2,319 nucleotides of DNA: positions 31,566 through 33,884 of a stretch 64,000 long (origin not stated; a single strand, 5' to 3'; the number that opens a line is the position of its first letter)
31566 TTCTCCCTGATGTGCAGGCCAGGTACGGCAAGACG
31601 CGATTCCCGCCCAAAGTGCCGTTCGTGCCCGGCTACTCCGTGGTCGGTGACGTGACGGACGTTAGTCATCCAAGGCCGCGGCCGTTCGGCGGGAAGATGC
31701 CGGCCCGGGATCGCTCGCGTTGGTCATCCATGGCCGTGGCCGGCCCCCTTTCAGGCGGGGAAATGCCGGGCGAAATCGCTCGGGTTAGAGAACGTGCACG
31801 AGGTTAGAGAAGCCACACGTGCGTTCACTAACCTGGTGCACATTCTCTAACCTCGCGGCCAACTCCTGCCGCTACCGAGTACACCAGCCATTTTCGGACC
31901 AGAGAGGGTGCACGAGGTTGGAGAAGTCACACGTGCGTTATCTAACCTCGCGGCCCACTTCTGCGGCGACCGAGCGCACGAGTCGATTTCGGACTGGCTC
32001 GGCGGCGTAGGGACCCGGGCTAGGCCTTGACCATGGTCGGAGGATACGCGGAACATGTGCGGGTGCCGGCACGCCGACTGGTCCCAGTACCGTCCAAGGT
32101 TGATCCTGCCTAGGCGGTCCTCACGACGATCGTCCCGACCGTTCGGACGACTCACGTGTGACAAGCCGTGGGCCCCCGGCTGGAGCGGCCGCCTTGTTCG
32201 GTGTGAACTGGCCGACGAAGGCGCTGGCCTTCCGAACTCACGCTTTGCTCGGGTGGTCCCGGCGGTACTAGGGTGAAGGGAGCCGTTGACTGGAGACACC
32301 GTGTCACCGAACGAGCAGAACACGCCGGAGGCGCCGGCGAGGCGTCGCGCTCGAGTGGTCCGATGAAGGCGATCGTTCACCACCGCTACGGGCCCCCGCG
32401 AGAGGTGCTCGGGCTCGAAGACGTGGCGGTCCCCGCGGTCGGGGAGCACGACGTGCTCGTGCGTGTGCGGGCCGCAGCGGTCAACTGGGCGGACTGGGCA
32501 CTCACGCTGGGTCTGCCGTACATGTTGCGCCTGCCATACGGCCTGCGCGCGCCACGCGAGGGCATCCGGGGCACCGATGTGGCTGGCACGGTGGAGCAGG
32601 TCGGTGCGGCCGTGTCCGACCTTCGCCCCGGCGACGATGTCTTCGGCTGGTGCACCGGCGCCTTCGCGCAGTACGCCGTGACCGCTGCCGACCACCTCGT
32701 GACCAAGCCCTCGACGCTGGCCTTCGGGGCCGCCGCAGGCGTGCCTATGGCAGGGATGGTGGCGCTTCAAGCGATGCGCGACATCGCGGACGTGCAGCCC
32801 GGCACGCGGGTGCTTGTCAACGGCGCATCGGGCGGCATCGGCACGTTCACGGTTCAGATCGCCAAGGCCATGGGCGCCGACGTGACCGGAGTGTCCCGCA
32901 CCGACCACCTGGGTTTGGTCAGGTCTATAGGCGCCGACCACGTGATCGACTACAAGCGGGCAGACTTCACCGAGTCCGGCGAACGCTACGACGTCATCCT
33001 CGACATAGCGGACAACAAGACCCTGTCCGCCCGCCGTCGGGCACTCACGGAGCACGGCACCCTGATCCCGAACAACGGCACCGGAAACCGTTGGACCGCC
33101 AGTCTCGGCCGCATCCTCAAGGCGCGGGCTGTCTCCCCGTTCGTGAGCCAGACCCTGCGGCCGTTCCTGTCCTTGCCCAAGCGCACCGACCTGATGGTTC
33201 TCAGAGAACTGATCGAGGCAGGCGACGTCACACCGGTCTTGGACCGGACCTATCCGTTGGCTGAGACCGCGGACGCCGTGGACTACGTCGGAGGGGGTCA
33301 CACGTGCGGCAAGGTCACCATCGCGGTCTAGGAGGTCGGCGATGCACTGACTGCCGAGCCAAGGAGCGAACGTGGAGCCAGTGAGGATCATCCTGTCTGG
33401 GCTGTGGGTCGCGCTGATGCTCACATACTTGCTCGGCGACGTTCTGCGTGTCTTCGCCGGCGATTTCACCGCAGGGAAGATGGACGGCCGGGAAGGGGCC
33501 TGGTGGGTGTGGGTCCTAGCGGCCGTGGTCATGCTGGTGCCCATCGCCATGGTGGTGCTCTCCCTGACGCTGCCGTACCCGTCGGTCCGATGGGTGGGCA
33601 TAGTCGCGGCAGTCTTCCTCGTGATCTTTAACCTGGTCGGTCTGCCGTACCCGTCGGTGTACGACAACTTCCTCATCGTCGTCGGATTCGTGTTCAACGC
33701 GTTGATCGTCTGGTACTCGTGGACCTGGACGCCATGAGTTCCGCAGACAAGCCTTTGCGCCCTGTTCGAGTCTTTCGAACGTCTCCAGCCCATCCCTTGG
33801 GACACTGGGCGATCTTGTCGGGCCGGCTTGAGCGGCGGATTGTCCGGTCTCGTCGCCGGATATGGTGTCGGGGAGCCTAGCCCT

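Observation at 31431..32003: Operon tail is cut off exactly at the edge of a family A element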

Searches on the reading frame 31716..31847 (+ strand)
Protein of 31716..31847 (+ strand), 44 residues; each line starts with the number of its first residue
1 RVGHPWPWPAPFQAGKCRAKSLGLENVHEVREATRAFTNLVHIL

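Call 53: find_homologous_proteins(query=A2, max_evalue=0.001)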
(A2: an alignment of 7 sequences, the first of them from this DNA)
Query A2 (7 sequences) (44 aa, profile of the alignment): 1 proteins with E <= 0.001 among 2723 candidates.
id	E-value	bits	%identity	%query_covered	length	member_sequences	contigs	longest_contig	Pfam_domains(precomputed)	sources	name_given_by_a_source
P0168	1.3e-21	94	71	100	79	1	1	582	-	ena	-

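Call 54: find_encoding_contigs(protein=P0168, flank=3000, max_places=3)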
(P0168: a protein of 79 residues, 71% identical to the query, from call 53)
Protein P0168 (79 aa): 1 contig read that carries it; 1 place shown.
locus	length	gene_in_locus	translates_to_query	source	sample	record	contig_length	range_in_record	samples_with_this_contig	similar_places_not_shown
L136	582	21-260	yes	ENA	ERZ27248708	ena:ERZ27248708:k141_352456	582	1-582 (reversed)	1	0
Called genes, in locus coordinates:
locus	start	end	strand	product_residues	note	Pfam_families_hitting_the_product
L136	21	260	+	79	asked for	-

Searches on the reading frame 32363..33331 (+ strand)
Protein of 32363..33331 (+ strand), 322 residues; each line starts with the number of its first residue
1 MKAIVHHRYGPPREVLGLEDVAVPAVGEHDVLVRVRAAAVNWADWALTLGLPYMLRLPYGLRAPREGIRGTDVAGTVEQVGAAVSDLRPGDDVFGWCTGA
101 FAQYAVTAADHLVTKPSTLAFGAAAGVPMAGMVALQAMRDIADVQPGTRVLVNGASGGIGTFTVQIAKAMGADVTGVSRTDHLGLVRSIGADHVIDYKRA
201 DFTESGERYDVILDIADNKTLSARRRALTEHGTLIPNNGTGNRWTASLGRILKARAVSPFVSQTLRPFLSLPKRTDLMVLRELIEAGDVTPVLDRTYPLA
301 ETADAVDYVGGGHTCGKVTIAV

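Call 8: search_protein_families(library=pfam, max_evalue=0.1, proteins=[window:32363-33328:+])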
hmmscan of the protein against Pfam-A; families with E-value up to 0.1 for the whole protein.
window:32363-33328:+ (322 aa): 4 families
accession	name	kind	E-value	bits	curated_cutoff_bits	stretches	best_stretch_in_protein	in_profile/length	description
PF13602.12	ADH_zinc_N_2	-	4.1e-23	83.2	27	1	189-318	1-132/134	Zinc-binding dehydrogenase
PF08240.17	ADH_N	-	1.5e-14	54.6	23.5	1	27-116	1-103/104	Alcohol dehydrogenase GroES-like domain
PF00107.32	ADH_zinc_N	-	1.3e-13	51.4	31.8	1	158-235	1-86/129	Zinc-binding dehydrogenase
PF00106.31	adh_short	-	0.03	14.3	26.6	1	150-206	3-62/195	short chain dehydrogenase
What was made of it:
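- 32363..33331 (+): Intact MDR paralogue (322 aa), NAD(P)-dependent alcohol dehydrogenase. Pfam ADH_N + ADH_zinc_N/_2 (call 8).
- Checked: The gene at 32363-33331 is a complete, different MDR paralogue (ADH_N + ADH_zinc_N_2, call 8).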

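Call 9: find_encoding_contigs(protein=window:32363-33331:+, flank=10000, max_places=10)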
Protein window:32363-33331:+ (322 aa): 5 contigs read that carry it; 4 places shown.
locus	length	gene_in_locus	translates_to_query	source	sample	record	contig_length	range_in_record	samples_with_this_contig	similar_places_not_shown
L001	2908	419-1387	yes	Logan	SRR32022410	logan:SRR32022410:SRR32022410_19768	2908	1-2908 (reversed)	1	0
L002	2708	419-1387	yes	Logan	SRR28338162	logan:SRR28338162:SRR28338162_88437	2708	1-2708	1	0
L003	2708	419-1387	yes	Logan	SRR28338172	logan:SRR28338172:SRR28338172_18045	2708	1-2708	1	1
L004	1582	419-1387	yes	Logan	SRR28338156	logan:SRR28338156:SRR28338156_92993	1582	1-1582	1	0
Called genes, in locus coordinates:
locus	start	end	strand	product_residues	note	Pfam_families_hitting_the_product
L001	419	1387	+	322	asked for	PF08240:ADH_N, PF00107:ADH_zinc_N, PF13602:ADH_zinc_N_2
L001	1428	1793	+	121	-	-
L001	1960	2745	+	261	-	PF02517:Rce1-like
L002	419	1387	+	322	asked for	PF08240:ADH_N, PF00107:ADH_zinc_N, PF13602:ADH_zinc_N_2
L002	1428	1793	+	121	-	-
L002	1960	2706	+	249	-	?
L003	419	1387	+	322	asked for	PF08240:ADH_N, PF00107:ADH_zinc_N, PF13602:ADH_zinc_N_2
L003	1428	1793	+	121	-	-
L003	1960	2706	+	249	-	?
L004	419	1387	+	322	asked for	PF08240:ADH_N, PF00107:ADH_zinc_N, PF13602:ADH_zinc_N_2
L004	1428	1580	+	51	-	?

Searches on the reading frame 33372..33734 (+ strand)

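Call 8: search_protein_families(library=pfam, max_evalue=0.1, proteins=[window:33372-33734:+])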
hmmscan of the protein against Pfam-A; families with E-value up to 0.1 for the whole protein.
window:33372-33734:+ (121 aa): 1 family
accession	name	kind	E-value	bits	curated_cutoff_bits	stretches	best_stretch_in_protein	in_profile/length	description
PF19851.4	DUF6326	-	0.00039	21.2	24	1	7-85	13-95/135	Family of unknown function (DUF6326)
